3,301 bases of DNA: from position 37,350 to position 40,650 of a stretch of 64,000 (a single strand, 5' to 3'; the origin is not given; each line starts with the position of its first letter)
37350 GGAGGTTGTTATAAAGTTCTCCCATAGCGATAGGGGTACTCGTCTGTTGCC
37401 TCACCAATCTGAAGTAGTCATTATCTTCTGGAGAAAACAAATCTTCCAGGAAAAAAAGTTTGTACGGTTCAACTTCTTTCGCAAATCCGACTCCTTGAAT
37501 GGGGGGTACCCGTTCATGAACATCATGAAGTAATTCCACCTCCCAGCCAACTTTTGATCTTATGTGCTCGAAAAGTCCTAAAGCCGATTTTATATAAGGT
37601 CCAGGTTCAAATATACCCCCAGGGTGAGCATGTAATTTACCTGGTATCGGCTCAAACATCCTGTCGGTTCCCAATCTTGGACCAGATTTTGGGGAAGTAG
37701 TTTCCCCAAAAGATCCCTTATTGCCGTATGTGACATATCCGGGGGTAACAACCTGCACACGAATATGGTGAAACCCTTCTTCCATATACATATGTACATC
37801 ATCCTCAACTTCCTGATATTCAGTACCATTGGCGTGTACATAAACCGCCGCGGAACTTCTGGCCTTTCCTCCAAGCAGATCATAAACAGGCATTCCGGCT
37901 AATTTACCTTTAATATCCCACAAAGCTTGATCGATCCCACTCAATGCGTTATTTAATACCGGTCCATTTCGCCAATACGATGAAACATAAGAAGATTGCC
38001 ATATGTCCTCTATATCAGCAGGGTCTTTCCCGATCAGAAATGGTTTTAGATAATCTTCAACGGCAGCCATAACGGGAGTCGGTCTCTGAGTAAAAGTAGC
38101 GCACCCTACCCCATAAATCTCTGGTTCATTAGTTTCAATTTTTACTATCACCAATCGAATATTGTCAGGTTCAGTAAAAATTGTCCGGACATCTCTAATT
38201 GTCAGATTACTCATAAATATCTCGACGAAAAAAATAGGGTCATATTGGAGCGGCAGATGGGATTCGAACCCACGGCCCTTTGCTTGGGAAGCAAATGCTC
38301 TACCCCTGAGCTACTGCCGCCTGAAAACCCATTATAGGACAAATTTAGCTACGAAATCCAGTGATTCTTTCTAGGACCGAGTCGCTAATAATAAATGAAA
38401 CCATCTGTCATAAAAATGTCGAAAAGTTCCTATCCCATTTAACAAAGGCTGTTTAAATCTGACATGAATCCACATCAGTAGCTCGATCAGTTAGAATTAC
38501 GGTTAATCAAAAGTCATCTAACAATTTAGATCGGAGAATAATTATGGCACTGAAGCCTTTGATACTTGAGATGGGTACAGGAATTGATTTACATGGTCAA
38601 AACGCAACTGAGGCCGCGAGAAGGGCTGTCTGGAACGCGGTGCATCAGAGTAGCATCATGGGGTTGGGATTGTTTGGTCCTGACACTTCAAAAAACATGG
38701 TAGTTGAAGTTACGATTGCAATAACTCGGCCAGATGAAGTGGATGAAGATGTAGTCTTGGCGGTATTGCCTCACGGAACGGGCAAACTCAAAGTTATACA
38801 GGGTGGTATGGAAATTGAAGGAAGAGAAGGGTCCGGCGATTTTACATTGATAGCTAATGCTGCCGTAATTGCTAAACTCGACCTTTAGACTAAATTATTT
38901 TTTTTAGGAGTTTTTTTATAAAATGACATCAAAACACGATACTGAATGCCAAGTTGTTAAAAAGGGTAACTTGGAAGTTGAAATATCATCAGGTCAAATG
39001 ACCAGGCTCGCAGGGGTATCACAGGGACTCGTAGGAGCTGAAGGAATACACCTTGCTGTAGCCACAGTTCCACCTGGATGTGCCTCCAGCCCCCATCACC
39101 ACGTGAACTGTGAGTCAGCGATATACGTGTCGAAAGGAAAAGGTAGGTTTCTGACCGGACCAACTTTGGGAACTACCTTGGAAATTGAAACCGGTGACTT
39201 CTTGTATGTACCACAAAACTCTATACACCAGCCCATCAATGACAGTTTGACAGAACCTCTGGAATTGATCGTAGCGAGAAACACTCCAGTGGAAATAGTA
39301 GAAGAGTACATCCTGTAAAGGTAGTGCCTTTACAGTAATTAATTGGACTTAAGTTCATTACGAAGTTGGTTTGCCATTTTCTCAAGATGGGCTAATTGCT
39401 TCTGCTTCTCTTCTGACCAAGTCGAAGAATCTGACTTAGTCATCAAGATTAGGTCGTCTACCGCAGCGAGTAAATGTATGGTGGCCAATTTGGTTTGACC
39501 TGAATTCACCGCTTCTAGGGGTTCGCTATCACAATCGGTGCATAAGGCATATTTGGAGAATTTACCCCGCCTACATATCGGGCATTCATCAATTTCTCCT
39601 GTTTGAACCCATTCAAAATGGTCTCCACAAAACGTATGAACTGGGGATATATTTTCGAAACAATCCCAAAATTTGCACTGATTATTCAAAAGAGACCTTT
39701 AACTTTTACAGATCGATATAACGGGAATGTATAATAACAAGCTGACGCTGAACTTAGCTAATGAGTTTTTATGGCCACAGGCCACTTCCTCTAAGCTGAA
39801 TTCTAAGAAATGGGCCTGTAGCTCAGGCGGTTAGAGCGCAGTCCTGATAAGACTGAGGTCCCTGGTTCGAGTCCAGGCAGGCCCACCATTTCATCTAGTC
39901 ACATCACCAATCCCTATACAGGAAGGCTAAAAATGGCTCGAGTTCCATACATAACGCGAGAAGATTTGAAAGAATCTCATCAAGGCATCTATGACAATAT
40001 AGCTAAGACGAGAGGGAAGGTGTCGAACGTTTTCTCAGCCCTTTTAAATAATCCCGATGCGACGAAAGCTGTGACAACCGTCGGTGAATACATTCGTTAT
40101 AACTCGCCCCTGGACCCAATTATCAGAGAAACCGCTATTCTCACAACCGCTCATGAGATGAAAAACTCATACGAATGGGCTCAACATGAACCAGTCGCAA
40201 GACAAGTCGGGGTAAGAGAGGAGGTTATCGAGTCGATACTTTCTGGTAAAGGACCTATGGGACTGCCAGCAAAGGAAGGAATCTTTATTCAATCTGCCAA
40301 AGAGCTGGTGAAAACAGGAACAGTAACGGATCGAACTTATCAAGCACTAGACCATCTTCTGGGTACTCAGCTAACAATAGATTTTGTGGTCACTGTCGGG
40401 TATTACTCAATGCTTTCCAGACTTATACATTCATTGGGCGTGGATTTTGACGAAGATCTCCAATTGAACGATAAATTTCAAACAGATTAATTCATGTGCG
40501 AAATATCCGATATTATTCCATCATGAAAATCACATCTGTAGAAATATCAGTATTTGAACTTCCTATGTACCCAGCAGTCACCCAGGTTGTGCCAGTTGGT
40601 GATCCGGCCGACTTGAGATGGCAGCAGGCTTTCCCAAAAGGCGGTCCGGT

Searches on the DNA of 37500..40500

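Call 98: search_rna_families(source=window, start=37500, end=40500, threshold=gathering)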
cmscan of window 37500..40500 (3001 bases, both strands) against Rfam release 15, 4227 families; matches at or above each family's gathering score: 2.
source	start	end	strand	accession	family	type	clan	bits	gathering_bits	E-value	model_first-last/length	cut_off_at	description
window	38249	38320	-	RF00005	tRNA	Gene; tRNA;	CL00001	72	29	4e-15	1-71/71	no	tRNA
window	39812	39885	+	RF00005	tRNA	Gene; tRNA;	CL00001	70.2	29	1.3e-14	1-71/71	no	tRNA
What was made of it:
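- Tried and rejected: None (call 98).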
